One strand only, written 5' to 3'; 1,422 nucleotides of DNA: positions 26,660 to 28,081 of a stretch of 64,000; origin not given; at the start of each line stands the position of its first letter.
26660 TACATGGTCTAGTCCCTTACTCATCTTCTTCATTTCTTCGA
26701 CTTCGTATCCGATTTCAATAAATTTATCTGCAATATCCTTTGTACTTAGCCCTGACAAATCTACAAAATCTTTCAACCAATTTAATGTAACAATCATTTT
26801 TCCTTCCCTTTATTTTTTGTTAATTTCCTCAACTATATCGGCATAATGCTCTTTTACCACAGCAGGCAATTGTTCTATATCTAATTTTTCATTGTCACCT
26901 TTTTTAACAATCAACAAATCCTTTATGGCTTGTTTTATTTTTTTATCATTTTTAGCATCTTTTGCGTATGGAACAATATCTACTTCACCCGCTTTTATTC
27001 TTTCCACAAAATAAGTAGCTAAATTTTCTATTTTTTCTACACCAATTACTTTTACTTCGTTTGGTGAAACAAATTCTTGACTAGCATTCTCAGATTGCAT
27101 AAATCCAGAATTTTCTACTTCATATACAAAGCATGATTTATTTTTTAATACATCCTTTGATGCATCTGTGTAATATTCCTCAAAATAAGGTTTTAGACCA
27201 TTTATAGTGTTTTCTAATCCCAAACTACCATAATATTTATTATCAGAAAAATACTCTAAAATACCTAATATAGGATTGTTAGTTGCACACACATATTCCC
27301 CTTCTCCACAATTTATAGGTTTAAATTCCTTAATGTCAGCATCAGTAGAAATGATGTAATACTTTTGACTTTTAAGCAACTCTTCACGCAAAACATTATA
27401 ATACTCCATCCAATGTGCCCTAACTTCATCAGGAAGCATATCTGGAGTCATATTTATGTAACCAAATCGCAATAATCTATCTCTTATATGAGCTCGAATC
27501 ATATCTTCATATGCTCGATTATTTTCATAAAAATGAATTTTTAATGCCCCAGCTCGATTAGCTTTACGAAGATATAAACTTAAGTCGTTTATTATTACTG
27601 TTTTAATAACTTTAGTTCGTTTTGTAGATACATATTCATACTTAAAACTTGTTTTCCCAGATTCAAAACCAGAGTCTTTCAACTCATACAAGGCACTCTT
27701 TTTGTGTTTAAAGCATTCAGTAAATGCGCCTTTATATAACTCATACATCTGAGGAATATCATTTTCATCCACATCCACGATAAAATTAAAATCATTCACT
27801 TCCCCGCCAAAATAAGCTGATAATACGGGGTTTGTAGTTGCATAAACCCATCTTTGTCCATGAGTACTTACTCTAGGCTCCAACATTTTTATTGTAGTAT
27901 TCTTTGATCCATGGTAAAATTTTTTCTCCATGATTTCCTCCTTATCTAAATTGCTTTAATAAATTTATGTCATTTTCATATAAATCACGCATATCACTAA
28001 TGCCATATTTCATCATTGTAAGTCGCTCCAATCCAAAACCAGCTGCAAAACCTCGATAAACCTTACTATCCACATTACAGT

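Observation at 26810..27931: Unknown duplicated-domain gene inserted between pheS and pheT, under Phe T-box control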

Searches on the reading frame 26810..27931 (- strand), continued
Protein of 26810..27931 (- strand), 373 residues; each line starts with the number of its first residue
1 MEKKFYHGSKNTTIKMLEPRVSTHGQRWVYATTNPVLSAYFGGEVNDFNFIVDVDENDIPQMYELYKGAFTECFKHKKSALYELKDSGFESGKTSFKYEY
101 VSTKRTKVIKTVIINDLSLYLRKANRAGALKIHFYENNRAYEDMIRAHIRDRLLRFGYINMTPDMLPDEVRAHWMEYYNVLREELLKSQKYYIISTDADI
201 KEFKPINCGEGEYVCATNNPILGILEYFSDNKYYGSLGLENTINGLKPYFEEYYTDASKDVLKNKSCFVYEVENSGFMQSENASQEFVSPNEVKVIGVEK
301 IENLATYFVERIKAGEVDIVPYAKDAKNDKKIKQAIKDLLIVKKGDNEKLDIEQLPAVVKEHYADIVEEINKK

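Call 46: list_cluster_members(proteins=[P0003, P0004, P0005, P0008, P0011, P0012, P0013, P0033, P0050, P0069])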
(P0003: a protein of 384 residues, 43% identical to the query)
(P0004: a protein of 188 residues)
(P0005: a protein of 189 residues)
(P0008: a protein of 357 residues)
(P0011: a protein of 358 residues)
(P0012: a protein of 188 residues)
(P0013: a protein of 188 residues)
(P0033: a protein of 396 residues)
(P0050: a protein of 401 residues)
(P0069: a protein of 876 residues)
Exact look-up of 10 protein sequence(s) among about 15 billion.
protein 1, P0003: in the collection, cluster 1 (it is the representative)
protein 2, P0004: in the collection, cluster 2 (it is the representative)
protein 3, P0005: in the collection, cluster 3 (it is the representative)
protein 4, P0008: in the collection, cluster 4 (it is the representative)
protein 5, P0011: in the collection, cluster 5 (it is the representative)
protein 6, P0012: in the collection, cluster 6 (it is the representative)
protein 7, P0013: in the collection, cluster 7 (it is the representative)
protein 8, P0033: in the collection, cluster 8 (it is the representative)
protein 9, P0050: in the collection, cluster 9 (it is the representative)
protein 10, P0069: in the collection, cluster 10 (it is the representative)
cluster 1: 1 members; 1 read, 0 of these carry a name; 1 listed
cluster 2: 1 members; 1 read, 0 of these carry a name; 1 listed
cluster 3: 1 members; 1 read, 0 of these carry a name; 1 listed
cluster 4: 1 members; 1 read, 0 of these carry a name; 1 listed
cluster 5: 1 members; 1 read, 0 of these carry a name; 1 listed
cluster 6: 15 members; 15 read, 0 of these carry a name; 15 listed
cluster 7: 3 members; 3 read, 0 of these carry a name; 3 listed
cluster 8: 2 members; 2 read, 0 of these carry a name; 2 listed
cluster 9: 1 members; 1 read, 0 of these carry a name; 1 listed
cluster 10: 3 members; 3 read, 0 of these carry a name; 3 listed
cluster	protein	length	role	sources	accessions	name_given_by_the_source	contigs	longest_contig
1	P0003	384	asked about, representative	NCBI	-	-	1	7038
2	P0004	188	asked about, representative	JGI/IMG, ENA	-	-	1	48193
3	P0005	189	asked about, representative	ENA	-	-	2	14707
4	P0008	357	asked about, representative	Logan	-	-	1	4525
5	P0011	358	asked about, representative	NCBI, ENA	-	-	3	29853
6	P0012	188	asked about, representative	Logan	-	-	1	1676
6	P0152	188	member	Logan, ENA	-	-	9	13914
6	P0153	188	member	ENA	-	-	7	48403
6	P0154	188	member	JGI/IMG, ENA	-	-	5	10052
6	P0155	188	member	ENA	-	-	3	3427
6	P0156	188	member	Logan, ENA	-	-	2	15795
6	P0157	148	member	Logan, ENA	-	-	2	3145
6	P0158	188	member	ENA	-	-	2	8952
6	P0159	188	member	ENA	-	-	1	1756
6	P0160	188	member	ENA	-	-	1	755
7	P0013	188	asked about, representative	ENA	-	-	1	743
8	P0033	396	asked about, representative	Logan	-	-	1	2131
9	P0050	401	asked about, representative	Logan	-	-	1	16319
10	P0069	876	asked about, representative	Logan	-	-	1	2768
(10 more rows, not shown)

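Call 50: find_related_loci(query=A4, collection=genome_contigs, flank=5000)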
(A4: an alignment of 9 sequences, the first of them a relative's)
Query A4 (188 aa) in genome_contigs; peptide patterns used: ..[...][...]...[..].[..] (x = any residue, [..] = any of these).
280 stretches matched a pattern; 99 encode a relative of the query (tblastn E <= 1e-3); the best 80 are kept; 80 distinct loci.
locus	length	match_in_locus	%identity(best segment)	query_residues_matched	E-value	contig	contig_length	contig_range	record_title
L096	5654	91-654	78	1-188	5e-104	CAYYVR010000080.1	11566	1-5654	MAG TPA_asm: uncultured Clostridium sp. isolate binchicken_co59_561 genome assembly, contig: NODE_13119_length_11566_cov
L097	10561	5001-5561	81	1-187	3e-104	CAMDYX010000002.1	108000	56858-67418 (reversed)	MAG: uncultured Agathobacter sp. isolate SRR11489786_bin.32_metaWRAP_v1.3_MAG genome assembly, contig: ERZ11466831.61, w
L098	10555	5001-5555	81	1-185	3e-103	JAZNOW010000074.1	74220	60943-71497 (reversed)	MAG: Clostridia bacterium isolate T1900044839_TS20190305.MAGScoT_cleanbin_000009 SGB_2933_k141_1833805, whole genome sho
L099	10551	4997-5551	80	1-185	1e-102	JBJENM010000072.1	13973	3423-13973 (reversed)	MAG: Agathobacter sp. isolate PUUB24_bin.023 NODE_2770_length_13973_cov_20.217201, whole genome shotgun sequence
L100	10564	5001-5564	78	1-188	9e-102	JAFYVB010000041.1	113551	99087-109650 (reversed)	MAG: Clostridia bacterium isolate RGIG7448 Water_buffalos_Colon-1__c935476, whole genome shotgun sequence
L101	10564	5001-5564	74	1-188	2e-95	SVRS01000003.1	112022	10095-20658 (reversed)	MAG: Oscillospiraceae bacterium isolate SIG649 NODE_4118_length_112022_cov_2.575155, whole genome shotgun sequence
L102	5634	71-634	74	1-188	3e-95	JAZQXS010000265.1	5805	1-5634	MAG: Eubacteriales bacterium isolate T1900045161_TC20190155.MAGScoT_cleanbin_000056 SGB_5073_k141_141658, whole genome s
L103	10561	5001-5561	65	1-187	1e-79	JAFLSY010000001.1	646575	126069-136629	MAG: Lachnospiraceae bacterium isolate HAN039 Seq1, whole genome shotgun sequence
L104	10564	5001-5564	65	1-187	4e-79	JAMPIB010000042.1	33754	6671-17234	MAG: Ruminococcus sp. isolate NALB_7961_2 Scaffold_#42__SCF_042___33754_bp, whole genome shotgun sequence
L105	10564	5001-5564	60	1-188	1e-77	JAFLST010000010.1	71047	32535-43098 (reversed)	MAG: Christensenellaceae bacterium isolate HAN034 Seq10, whole genome shotgun sequence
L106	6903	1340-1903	58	1-188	1e-76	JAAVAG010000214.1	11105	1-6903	MAG: Lachnospiraceae bacterium isolate Mgla_MAG_15-bin_15 c_000000074895, whole genome shotgun sequence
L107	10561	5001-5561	58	1-187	1e-74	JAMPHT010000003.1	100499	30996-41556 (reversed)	MAG: Bacillota bacterium isolate NALB_7961_10 Scaffold_#3__SCF_003___100499_bp, whole genome shotgun sequence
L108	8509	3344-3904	59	1-187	1e-73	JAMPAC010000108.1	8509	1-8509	MAG: Blautia sp. isolate NALB_7811_2 Scaffold_#108__SCF_108___8509_bp, whole genome shotgun sequence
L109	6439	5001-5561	59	1-187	1e-73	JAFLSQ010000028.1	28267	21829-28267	MAG: Treponema sp. isolate HAN031 Seq28, whole genome shotgun sequence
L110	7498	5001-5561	56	1-187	1e-72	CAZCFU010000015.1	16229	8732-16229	MAG TPA_asm: uncultured Oscillospiraceae bacterium isolate ERP125879_co2_90 genome assembly, contig: NODE_2089_length_16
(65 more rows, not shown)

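Call 52: find_encoding_contigs(protein=P0004, flank=6000, max_places=3)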
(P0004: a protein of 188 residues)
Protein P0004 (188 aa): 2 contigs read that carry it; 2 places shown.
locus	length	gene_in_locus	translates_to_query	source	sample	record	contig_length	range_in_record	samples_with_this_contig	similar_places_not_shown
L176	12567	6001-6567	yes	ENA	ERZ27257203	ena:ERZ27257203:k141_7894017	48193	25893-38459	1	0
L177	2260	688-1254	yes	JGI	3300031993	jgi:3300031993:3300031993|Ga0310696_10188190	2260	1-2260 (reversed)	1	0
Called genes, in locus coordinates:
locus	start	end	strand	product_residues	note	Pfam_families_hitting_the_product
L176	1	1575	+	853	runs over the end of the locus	PF04760:IF2_N, PF00009:GTP_EFTU, PF00071:Ras, PF01926:MMR_HSR1, PF22042:EF-G_D2, PF11987:IF-2, PF03144:GTP_EFTU_D2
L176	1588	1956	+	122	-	PF02033:RBFA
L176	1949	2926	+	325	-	PF01368:DHH, PF02272:DHHA1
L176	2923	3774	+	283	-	PF01509:TruB_N, PF16198:TruB_C_2 (weak)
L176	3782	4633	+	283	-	PF01261:AP_endonuc_2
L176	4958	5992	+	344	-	PF02912:Phe_tRNA-synt_N, PF01409:tRNA-synt_2d, PF00152:tRNA-synt_2 (faint)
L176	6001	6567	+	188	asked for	-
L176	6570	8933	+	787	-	PF01588:tRNA_bind, PF03483:B3_4, PF03484:B5, PF17759:tRNA_synthFbeta, PF03147:FDX-ACB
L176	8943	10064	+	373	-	PF00266:Aminotran_5, PF00155:Aminotran_1_2 (weak)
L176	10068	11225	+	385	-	PF22025:ThiI_fer, PF02926:THUMP, PF02568:ThiI, PF06508:QueC (faint)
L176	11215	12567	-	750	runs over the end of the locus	PF00912:Transgly, PF00905:Transpeptidase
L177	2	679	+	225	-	?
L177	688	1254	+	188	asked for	-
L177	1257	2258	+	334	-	?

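Call 53: find_encoding_contigs(protein=P0011, flank=6000, max_places=3)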
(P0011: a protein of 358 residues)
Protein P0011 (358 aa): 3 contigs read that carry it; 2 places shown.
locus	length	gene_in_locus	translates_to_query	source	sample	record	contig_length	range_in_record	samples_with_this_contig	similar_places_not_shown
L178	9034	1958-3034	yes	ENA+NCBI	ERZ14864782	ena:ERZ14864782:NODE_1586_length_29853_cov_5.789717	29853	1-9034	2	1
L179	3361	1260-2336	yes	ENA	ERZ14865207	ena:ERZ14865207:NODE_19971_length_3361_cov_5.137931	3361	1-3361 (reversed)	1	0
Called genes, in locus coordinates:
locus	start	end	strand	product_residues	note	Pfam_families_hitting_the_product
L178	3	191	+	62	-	?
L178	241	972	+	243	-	PF00106:adh_short, PF01370:Epimerase, PF02719:Polysacc_synt_2 (weak), PF08659:KR, PF16363:GDP_Man_Dehyd (weak), PF23441:SDR, PF13561:adh_short_C2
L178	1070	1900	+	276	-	PF13353:Fer4_12 (weak), PF04055:Radical_SAM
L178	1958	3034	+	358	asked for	PF21820:DUF6886 (faint)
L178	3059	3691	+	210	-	-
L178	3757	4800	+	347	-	-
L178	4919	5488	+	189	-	-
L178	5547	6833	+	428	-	PF07690:MFS_1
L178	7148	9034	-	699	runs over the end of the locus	PF03457:HA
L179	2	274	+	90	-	?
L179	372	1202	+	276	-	PF13353:Fer4_12 (weak), PF04055:Radical_SAM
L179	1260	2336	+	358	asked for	PF21820:DUF6886 (faint)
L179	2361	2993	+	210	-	-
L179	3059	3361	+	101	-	?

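Call 54: find_encoding_contigs(protein=P0008, flank=6000, max_places=3)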
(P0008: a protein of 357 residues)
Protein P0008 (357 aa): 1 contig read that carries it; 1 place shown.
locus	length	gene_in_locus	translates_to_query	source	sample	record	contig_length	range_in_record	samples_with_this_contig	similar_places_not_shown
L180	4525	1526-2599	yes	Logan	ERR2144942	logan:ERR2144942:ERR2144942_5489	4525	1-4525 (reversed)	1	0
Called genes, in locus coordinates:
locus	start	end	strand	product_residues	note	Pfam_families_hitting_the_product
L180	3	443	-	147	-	?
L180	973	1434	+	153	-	PF02082:Rrf2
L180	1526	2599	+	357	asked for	-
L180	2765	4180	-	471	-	PF01406:tRNA-synt_1e, PF01921:tRNA-synt_1f (faint)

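Call 82: search_protein_families(library=pfam, alignment_id=A7, max_evalue=0.00001)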
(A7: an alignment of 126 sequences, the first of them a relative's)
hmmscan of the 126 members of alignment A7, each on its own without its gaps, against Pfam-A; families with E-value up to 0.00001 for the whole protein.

A. member 1, L002:2034-2288:+ (85 aa): 0 families

B. families by the number of members that match (of 126 scanned): 105 families (the first 25 are shown)
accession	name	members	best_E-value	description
PF00583.31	Acetyltransf_1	12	1.4e-16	Acetyltransferase (GNAT) family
PF13508.13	Acetyltransf_7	8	1.3e-11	Acetyltransferase (GNAT) domain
PF13302.13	Acetyltransf_3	7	5e-20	Acetyltransferase (GNAT) domain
PF13673.13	Acetyltransf_10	7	1.2e-18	Acetyltransferase (GNAT) domain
PF03358.20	FMN_red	3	1.2e-31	NADPH-dependent FMN reductase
PF00004.35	AAA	3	3.9e-21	ATPase family associated with various cellular activities (AAA)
PF14526.11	Cass2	3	1.2e-19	Integron-associated effector binding protein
PF13411.12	MerR_1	3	2.2e-14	MerR HTH family regulatory protein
PF00376.29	MerR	3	1.2e-10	MerR family regulatory protein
PF02368.24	Big_2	3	1.2e-08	Bacterial Ig-like domain (group 2)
PF02525.22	Flavodoxin_2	3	2.4e-08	Flavodoxin-like fold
PF06445.20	GyrI-like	3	5.8e-07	GyrI-like small molecule binding domain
PF02522.19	Antibiotic_NAT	2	6.9e-87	Aminoglycoside 3-N-acetyltransferase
PF05496.18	RuvB_N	2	1.9e-82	Holliday junction DNA helicase RuvB P-loop domain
PF01554.23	MatE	2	3.2e-43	MatE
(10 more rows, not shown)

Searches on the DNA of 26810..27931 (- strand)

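Call 59: search_rna_families(sources=[L176, L181, L182, L177], threshold=gathering)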
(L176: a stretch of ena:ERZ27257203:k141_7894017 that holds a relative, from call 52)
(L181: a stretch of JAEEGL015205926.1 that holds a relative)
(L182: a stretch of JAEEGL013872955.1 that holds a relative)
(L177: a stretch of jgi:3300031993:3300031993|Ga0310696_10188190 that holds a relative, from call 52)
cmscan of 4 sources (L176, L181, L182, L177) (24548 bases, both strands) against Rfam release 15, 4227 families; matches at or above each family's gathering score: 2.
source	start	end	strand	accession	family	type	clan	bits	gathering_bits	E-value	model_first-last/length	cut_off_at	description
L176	4695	4908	+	RF00230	T-box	Cis-reg; leader;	-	137.8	93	5.3e-31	1-219/219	no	T-box leader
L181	1817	2034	+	RF00230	T-box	Cis-reg; leader;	-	131.1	93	2.8e-29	1-219/219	no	T-box leader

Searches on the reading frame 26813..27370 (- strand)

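Call 8: search_protein_families(library=pfam, proteins=[window:26813-27370:-], max_evalue=10)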
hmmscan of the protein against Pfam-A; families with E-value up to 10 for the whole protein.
seq(186 aa): 1 family
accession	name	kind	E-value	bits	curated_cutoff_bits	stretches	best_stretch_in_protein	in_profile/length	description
PF21820.2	DUF6886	-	0.0054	16.8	27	1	74-123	82-131/164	Family of unknown function (DUF6886)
